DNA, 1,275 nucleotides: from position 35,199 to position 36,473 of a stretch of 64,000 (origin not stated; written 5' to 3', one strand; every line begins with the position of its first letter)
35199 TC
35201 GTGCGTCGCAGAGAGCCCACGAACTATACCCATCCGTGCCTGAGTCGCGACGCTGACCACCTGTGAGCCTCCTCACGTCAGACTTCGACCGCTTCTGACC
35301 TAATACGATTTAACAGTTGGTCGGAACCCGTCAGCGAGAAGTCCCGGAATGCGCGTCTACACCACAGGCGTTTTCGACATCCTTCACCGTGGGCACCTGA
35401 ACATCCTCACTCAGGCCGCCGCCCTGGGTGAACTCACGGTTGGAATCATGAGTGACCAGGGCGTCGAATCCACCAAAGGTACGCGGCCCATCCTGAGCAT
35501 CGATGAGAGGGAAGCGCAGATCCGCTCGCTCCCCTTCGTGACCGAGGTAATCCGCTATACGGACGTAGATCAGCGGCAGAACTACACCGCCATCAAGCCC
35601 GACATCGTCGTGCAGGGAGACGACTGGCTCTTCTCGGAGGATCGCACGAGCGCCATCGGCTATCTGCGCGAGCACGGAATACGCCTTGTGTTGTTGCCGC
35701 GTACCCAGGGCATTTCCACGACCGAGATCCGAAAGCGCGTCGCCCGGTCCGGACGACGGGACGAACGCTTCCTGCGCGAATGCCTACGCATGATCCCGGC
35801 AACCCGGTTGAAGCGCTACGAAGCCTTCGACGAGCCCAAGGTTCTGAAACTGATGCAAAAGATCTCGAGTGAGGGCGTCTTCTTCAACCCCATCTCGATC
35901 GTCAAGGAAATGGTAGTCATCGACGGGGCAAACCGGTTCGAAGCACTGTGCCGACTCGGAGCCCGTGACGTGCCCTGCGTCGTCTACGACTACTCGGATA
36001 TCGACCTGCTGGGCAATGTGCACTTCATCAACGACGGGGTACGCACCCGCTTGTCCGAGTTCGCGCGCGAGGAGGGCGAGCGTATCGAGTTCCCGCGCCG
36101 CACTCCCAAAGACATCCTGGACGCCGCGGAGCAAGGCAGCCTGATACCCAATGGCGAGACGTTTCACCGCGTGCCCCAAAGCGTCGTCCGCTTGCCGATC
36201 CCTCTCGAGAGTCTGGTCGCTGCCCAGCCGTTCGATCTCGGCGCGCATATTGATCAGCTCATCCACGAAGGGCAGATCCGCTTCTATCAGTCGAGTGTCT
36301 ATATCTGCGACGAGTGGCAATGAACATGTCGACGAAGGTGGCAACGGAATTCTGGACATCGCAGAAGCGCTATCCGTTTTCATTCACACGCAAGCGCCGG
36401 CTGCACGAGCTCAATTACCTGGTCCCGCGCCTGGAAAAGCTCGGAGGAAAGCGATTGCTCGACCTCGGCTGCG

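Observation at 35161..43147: Teichoic-acid-like phospho-polyol transfer cluster between pilR and pilA: candidate pilin or envelope phosphoform system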

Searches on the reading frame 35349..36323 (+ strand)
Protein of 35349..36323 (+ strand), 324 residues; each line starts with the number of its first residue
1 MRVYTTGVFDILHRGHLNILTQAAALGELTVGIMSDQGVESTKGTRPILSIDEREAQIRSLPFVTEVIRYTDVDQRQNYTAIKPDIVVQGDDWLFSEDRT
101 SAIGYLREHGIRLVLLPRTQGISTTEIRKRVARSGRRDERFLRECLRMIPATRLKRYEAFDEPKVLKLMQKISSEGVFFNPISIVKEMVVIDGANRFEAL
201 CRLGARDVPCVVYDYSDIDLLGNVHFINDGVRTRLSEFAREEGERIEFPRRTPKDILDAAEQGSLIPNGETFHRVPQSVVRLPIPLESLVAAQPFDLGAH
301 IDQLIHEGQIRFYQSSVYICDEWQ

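Call 3: search_protein_families(library=pfam, proteins=[window:35349-36323:+], max_evalue=0.01)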
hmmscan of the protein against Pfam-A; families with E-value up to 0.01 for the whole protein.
window:35349-36323:+ (324 aa): 3 families
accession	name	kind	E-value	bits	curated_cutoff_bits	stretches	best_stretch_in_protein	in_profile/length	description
PF01467.32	CTP_transf_like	-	8.6e-18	65.3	21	1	4-130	1-133/133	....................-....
PF06574.18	FAD_syn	-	0.00087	19.6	27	0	3-26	9-32/158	FAD synthetase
PF02195.25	ParB_N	-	0.0094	16.4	26.3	0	153-220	15-85/95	ParB N-terminal domain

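Call 4: search_protein_families(library=ncbifam, proteins=[window:35349-36323:+], max_evalue=0.01)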
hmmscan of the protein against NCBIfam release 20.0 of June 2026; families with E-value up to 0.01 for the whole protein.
window:35349-36323:+ (324 aa): 10 families
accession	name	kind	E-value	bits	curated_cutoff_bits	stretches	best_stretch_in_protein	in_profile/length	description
TIGR02199.1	rfaE_dom_II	equivalog_domain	4.1e-23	81.8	181.5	1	3-132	14-143/144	D-glycero-beta-D-manno-heptose 1-phosphate adenylyltransferase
NF008454.0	PRK11316.1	equivalog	1.1e-17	63.8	521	1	3-132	343-472/475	bifunctional D-glycero-beta-D-manno-heptose-7-phosphate kinase/D-glycero-beta-D-manno-heptose 1-phosphate adenylyltransferase HldE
TIGR01518.1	g3p_cytidyltrns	equivalog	1.4e-17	64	165.4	1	3-130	1-124/125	glycerol-3-phosphate cytidylyltransferase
TIGR00125.1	cyt_tran_rel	domain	3e-12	46.5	27.7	1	2-61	1-59/65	adenylyltransferase/cytidyltransferase family protein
NF001985.0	PRK00777.1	subfamily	3.1e-10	40.3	104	1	2-60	6-64/157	pantetheine-phosphate adenylyltransferase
NF053625.1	SerKinSerKArch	equivalog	7.9e-09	35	380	1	149-247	19-123/244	ADP-dependent L-serine kinase SerK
NF033589.0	staphy_B_SbnI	equivalog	1.9e-06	27.4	350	1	142-228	4-94/254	bifunctional transcriptional regulator/O-phospho-L-serine synthase SbnI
TIGR04285.1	nucleoid_noc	exception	0.00075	18.9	315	1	154-219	15-82/255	nucleoid occlusion protein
NF002250.0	PRK01170.1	subfamily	0.0016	18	489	1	1-81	1-81/322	bifunctional pantetheine-phosphate adenylyltransferase/NTP phosphatase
NF041124.1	CoaD_Thcocales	equivalog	0.0026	17.7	290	1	3-83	7-79/156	phosphopantetheine adenylyltransferase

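Call 11: find_homologous_proteins(query=window:35349-36323:+)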
Query window:35349-36323:+ (324 aa): 222 proteins with E <= 0.001 among 1611 candidates; the best 120 are listed.
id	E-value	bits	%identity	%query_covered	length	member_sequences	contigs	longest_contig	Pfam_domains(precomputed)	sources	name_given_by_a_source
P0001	6.7e-212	720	99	100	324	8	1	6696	PF01467.33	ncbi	-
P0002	3.7e-188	642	88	100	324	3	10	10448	PF01467.33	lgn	-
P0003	1.3e-171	588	80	100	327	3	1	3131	PF01467.33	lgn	-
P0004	6.3e-171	585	80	100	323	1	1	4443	PF01467.33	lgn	-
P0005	2.8e-170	583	79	100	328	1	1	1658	PF01467.33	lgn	-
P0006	7.4e-169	579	78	100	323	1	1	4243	PF01467.33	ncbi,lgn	ncbi:MAG TPA: adenylyltransferase/cytidyltransferase family protein [Steroidobacteraceae bacterium]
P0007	1.3e-168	578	78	100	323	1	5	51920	PF01467.33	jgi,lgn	jgi:cytidyltransferase-like protein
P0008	1.4e-168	578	78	100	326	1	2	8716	PF01467.33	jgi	jgi:cytidyltransferase-like protein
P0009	3.2e-168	577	79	100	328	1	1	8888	PF01467.33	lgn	-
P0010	4.6e-168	576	78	100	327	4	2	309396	PF01467.33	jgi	jgi:cytidyltransferase-like protein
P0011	5.0e-168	576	79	100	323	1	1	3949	PF01467.33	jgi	jgi:cytidyltransferase-like protein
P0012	6.0e-168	576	78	100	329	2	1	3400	PF01467.33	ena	-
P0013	7.9e-168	575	79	100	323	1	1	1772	PF01467.33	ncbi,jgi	jgi:cytidyltransferase-like protein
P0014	9.8e-168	575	77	100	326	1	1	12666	PF01467.33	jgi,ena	-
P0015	1.2e-167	575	78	100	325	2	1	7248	PF01467.33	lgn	-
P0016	2.9e-167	573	79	100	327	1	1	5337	PF01467.33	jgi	jgi:cytidyltransferase-like protein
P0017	3.0e-167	573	78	100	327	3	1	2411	PF01467.33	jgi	jgi:cytidyltransferase-like protein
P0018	3.9e-167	573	77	100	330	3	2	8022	PF01467.33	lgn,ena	-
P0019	4.1e-167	573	78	100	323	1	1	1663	PF01467.33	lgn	-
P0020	6.9e-167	572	77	100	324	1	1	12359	PF01467.33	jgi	jgi:cytidyltransferase-like protein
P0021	7.2e-167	572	77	100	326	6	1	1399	PF01467.33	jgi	-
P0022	1.1e-166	572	78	100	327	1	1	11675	PF01467.33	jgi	jgi:cytidyltransferase-like protein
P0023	1.5e-166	571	78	100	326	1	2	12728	PF01467.33,PF02195.27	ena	-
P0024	2.6e-166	570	78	100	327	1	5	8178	PF01467.33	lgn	-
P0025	2.6e-166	570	77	100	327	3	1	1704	PF01467.33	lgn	-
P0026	2.7e-166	570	77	100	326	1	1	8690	PF01467.33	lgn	-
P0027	2.7e-166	570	77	100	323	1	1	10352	PF01467.33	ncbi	-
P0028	3.0e-166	570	77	100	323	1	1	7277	PF01467.33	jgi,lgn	-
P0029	3.6e-166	570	79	100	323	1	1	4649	PF01467.33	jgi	jgi:cytidyltransferase-like protein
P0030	3.9e-166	570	77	100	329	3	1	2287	PF01467.33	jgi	jgi:cytidyltransferase-like protein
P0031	3.9e-166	570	79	100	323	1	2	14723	PF01467.33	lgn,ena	-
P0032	4.4e-166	570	77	100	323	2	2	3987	PF01467.33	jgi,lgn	jgi:cytidyltransferase-like protein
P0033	5.0e-166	569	77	100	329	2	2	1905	PF01467.33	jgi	jgi:cytidyltransferase-like protein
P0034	6.1e-166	569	77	100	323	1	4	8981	PF01467.33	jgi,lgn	jgi:cytidyltransferase-like protein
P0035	1.3e-165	568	77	100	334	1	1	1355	PF01467.33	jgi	jgi:cytidyltransferase-like protein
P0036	1.5e-165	568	77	100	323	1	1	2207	PF01467.33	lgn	-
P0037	2.0e-165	567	77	100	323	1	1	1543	PF01467.33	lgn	-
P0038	2.7e-165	567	77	100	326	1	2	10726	PF01467.33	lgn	-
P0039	3.1e-165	567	78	100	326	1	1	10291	PF01467.33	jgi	jgi:cytidyltransferase-like protein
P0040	3.3e-165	567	77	100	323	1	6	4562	PF01467.33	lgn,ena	-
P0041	4.2e-165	566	77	100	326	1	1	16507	PF01467.33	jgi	jgi:cytidyltransferase-like protein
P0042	5.4e-165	566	77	100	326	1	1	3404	PF01467.33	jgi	jgi:cytidyltransferase-like protein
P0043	5.6e-165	566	78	100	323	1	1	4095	PF01467.33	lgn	-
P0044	5.9e-165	566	77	100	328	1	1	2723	PF01467.33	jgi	jgi:cytidyltransferase-like protein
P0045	7.1e-165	566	77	100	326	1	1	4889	PF01467.33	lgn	-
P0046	1.0e-164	565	76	100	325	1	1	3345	PF01467.33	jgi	jgi:cytidyltransferase-like protein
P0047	1.1e-164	565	77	100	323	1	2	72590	PF01467.33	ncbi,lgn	-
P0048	1.7e-164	564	77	100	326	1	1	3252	PF01467.33,PF06574.19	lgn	-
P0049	2.5e-164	564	77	100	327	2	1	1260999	PF01467.33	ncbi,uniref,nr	ncbi:adenylyltransferase/cytidyltransferase family protein [Peristeroidobacter soli]|uniref:adenylyl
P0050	3.0e-164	564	77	100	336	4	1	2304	PF01467.33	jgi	-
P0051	3.5e-164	563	76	100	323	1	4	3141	PF01467.33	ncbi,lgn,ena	-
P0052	3.6e-164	563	76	100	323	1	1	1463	PF01467.33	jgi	-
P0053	5.0e-164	563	77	100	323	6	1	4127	PF01467.33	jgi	jgi:cytidyltransferase-like protein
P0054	6.4e-164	562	77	100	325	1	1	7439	PF01467.33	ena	-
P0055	7.2e-164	562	76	100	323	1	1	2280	PF01467.33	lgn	-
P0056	7.7e-164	562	76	100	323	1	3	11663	PF01467.33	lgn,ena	-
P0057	8.5e-164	562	77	100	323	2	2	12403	PF01467.33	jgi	jgi:glycerol-3-phosphate cytidylyltransferase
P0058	8.9e-164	562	77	100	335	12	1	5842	PF01467.33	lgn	-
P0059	9.0e-164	562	76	100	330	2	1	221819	PF01467.33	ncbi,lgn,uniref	ncbi:adenylyltransferase/cytidyltransferase family protein [Povalibacter sp.]|uniref:adenylyltransfe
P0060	9.4e-164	562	77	100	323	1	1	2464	PF01467.33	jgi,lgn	-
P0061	1.0e-163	562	76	100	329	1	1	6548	PF01467.33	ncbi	-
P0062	1.5e-163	561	75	100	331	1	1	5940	PF01467.33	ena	-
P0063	1.7e-163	561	77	100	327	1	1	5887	PF01467.33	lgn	-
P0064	2.0e-163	561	76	100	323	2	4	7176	PF01467.33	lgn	-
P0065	3.2e-163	560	76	100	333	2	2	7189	PF01467.33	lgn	-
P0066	3.3e-163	560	78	100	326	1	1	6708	PF01467.33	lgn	-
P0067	4.0e-163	560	76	100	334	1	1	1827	PF01467.33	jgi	jgi:cytidyltransferase-like protein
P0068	4.6e-163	560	77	100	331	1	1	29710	PF01467.33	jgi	jgi:cytidyltransferase-like protein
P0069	6.8e-163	559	74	100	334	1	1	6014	PF01467.33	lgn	-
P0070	9.3e-163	559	76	100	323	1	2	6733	PF01467.33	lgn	-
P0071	9.7e-163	559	76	100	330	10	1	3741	PF01467.33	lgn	-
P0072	1.0e-162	559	75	100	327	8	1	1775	PF01467.33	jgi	-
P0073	1.2e-162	558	76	100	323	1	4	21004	PF01467.33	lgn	-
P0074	2.0e-162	558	75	100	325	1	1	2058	PF01467.33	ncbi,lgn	-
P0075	2.2e-162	557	76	100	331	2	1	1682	PF01467.33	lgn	-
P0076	2.5e-162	557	76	100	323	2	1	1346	PF01467.33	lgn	-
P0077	3.5e-162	557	76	100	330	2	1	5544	PF01467.33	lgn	-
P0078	4.3e-162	556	76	100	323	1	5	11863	PF01467.33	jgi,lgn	-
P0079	1.4e-161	555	76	100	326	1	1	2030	PF01467.33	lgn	-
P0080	2.2e-161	554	76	100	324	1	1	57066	PF01467.33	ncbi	-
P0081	4.9e-161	553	75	100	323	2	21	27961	PF01467.33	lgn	-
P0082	6.2e-161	553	76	99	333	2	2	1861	PF01467.33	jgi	jgi:cytidyltransferase-like protein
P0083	1.7e-160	551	76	100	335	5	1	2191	PF01467.33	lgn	-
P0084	1.8e-160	551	76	100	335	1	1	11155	PF01467.33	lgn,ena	-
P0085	2.7e-160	551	74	100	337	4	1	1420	PF01467.33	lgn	-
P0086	5.2e-160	550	74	100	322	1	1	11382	PF01467.33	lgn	-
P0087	1.1e-159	549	74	100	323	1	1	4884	PF01467.33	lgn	-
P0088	1.7e-159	548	76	100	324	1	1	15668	PF01467.33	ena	-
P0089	3.4e-159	547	74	100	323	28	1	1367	PF01467.33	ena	-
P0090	7.8e-159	546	73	100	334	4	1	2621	PF01467.33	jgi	jgi:glycerol-3-phosphate cytidylyltransferase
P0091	5.4e-158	543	74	100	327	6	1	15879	PF01467.33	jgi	jgi:cytidyltransferase-like protein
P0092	5.8e-158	543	73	100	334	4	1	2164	PF01467.33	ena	-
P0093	6.4e-158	543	74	100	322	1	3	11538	PF01467.33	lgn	-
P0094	7.5e-158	543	74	100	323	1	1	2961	PF01467.33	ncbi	-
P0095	9.1e-158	542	75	99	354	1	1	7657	PF01467.33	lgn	-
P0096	1.1e-157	542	73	100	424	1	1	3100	PF01467.33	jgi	jgi:glycerol-3-phosphate cytidylyltransferase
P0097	7.7e-157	539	74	100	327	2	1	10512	PF01467.33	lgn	-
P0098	6.0e-156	536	73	100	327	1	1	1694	PF01467.33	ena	-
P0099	8.4e-156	536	73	100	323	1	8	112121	PF01467.33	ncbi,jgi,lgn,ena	-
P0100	1.2e-155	535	72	100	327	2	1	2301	PF01467.33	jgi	jgi:cytidyltransferase-like protein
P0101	4.3e-155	533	74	100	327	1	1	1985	PF01467.33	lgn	-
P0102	1.4e-154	532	76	95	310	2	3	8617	PF01467.33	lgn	-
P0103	2.4e-154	531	72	100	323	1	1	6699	PF01467.33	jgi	jgi:cytidyltransferase-like protein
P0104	5.3e-153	527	71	100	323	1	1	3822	PF01467.33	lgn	-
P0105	3.0e-152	524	71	100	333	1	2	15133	PF01467.33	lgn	-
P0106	1.3e-151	522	73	100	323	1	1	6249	PF01467.33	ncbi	-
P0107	1.6e-151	522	72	100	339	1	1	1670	PF01467.33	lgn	-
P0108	1.2e-149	516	72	100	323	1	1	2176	PF01467.33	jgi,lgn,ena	-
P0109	3.4e-149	514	71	100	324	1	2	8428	PF01467.33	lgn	-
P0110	5.3e-149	513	70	100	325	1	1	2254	PF01467.33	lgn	-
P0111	4.3e-148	510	69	100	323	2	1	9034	PF01467.33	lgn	-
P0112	1.7e-146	505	69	100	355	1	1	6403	PF01467.33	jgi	jgi:cytidyltransferase-like protein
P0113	2.3e-146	505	66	100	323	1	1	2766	PF01467.33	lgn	-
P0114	1.2e-145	502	69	100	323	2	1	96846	PF01467.33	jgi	jgi:glycerol-3-phosphate cytidylyltransferase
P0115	1.4e-145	502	69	100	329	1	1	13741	PF01467.33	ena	-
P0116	1.5e-144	499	70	100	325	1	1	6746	PF01467.33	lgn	-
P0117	6.1e-144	497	69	100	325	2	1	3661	PF01467.33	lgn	-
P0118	2.3e-142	492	67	99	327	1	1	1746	PF01467.33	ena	-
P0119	6.4e-142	490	68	100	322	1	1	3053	PF01467.33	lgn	-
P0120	1.3e-141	489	68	99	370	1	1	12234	PF01467.33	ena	-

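Call 12: find_encoding_contigs(protein=P0049, flank=10000, max_places=2)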
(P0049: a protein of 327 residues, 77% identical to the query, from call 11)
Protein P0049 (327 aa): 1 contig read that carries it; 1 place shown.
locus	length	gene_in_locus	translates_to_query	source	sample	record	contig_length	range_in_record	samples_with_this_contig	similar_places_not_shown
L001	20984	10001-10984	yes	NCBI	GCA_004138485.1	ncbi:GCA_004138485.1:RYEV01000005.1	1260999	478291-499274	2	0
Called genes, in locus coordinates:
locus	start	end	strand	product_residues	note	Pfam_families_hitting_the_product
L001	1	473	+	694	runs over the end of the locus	PF01138:RNase_PH, PF03725:RNase_PH_C, PF03726:PNPase, PF01138:RNase_PH, PF00013:KH_1, PF00575:S1, PF23459:S1_RRP5 (weak)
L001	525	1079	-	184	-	PF07879:PHB_acc_N, PF05233:PHB_acc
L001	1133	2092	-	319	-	PF00749:tRNA-synt_1c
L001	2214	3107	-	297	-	PF21157:DksA_N, PF01258:zf-dskA_traR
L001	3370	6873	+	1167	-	PF02463:SMC_N, PF13175:AAA_15, PF13476:AAA_23, PF24161:CCDC39 (weak), PF06470:SMC_hinge, PF13304:AAA_21 (weak)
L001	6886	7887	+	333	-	PF04354:ZipA_C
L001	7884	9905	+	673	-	PF22745:Nlig-Ia, PF01653:DNA_ligase_aden, PF03120:OB_DNA_ligase, PF03119:DNA_ligase_ZBD, PF14520:HHH_5 (weak), PF12826:HHH_2, PF14520:HHH_5, PF00533:BRCT, +1 more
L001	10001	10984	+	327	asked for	PF01467:CTP_transf_like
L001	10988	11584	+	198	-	PF13649:Methyltransf_25 (faint), PF08242:Methyltransf_12 (weak)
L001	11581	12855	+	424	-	PF04464:Glyphos_transf (weak)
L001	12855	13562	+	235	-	PF02096:60KD_IMP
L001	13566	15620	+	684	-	-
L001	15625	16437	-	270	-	PF13623:SurA_N_2 (weak), PF13624:SurA_N_3 (weak), PF13145:Rotamase_2, PF00639:Rotamase, PF13616:Rotamase_3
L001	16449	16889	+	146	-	-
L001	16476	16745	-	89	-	PF01722:BolA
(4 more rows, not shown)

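Call 13: find_encoding_contigs(protein=P0059, flank=10000, max_places=2)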
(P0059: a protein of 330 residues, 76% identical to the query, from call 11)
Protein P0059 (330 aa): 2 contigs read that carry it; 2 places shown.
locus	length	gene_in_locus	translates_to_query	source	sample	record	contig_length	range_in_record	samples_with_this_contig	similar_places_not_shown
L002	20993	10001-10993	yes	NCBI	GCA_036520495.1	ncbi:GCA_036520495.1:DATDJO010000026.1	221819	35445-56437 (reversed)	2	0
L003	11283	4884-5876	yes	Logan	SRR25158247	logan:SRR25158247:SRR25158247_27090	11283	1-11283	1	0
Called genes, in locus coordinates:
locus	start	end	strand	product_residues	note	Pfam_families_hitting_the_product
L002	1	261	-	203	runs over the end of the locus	PF01121:CoaE, PF13671:AAA_33 (faint), PF13238:AAA_18 (weak)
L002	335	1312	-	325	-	PF06750:A24_N_bact, PF01478:Peptidase_A24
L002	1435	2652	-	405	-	PF28597:T2SSF_N, PF00482:T2SSF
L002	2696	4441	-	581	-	PF05157:MshEN, PF00437:T2SSE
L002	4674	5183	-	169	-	PF07963:N_methyl, PF00114:Pilin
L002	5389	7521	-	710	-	PF02995:DUF229 (weak), PF00884:Sulfatase, PF01663:Phosphodiest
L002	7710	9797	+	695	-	PF02995:DUF229 (faint), PF00884:Sulfatase, PF01663:Phosphodiest (faint)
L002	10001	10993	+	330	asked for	PF01467:CTP_transf_like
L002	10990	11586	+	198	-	PF08242:Methyltransf_12 (weak)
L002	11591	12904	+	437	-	-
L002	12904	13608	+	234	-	PF02096:60KD_IMP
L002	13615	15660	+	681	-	-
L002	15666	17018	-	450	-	PF00072:Response_reg, PF00158:Sigma54_activat, PF13191:AAA_16 (weak), PF14532:Sigma54_activ_2, PF25601:AAA_lid_14, PF02954:HTH_8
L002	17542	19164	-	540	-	PF25323:6TM_PilS, PF00512:HisKA, PF02518:HATPase_c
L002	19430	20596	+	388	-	PF08442:ATP-grasp_2, PF13549:ATP-grasp_5, PF24948:Citrate_synth_N, PF00549:Ligase_CoA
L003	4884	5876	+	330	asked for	PF01467:CTP_transf_like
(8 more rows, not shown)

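Call 14: find_encoding_contigs(protein=P0114, flank=10000, max_places=2)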
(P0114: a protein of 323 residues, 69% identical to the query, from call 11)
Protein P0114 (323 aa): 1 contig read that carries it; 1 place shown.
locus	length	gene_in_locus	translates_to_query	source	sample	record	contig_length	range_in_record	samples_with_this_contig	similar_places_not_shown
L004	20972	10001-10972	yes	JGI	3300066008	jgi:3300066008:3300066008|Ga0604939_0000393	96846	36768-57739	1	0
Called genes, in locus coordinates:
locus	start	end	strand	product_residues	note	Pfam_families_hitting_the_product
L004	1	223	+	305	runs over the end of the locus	PF03631:Virul_fac_BrkB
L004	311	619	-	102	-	PF12732:YtxH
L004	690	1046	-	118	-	-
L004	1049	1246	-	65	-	-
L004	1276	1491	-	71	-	-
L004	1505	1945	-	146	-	PF07332:Phage_holin_3_6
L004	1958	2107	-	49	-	-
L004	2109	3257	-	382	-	-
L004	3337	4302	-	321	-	-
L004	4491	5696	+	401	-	PF01513:NAD_kinase (weak), PF00781:DAGK_cat, PF19279:YegS_C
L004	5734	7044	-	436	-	PF00079:Serpin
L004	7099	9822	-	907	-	-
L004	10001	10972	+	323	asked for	PF01467:CTP_transf_like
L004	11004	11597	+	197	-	PF08242:Methyltransf_12 (weak)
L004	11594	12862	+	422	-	PF04464:Glyphos_transf (weak)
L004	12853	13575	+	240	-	PF02096:60KD_IMP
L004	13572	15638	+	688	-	-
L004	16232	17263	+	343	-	PF00149:Metallophos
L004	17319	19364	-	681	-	PF13290:CHB_HEX_C_1, PF13287:Fn3_assoc, PF08757:CotH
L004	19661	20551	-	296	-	PF08787:Alginate_lyase2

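Call 21: find_related_loci(query=A1, collection=genome_contigs, flank=10000)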
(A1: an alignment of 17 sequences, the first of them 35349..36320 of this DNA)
Query A1 (324 aa) in genome_contigs; peptide patterns used: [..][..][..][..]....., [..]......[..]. (x = any residue, [..] = any of these).
56 stretches matched a pattern; 11 encode a relative of the query (tblastn E <= 1e-3); 11 distinct loci.
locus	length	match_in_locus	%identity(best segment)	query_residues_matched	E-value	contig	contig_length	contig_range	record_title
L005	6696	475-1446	99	1-324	0e+0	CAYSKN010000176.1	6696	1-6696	MAG TPA_asm: uncultured Gemmatimonas sp. isolate binchicken_co235_189 genome assembly, contig: NODE_25189_length_6696_co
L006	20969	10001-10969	77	1-323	1e-172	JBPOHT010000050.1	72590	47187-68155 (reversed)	MAG: Pseudomonadota bacterium isolate MAG_258 c_000000382872, whole genome shotgun sequence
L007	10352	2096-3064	77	1-323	1e-172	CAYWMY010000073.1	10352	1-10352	MAG TPA_asm: uncultured Steroidobacteraceae bacterium isolate binchicken_co350_145 genome assembly, contig: NODE_7044_le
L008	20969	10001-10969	74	1-323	2e-168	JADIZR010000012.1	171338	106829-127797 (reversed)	MAG: Proteobacteria bacterium isolate AalW_18-Q3-R10-53_BAT3C.245 tig00017802-10-1715250, whole genome shotgun sequence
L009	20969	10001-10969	75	1-323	6e-167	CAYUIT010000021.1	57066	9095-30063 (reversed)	MAG TPA_asm: uncultured Steroidobacteraceae bacterium isolate binchicken_co214_79 genome assembly, contig: NODE_364_leng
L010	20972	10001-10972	77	1-324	6e-165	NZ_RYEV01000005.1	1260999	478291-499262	Peristeroidobacter soli strain JW-3 Scaffold4_1, whole genome shotgun sequence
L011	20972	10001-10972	76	1-324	2e-164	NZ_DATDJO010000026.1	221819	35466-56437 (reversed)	MAG: Povalibacter sp. isolate SMAG_U332 k141_1394090, whole genome shotgun sequence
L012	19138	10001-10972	75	1-324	1e-162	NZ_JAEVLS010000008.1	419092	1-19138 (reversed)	Steroidobacter gossypii strain S1-65 Scaffold7_2, whole genome shotgun sequence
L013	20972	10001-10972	75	1-324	1e-159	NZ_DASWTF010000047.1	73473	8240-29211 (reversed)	MAG: Steroidobacter sp. isolate SMAG_U3568 k141_293596, whole genome shotgun sequence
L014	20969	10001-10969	69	1-323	5e-146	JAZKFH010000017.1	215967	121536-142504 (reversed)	MAG: Myxococcota bacterium isolate DC_HB_02_SPN181219-bin069 DCHB02SPN_B069_0_000000000017, whole genome shotgun sequenc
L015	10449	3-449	70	175-323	7e-71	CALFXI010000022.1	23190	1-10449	MAG TPA_asm: uncultured Steroidobacter sp. isolate SRR4028131_bin.81_CONCOCT_v1.1_MAG genome assembly, contig: ERZ795039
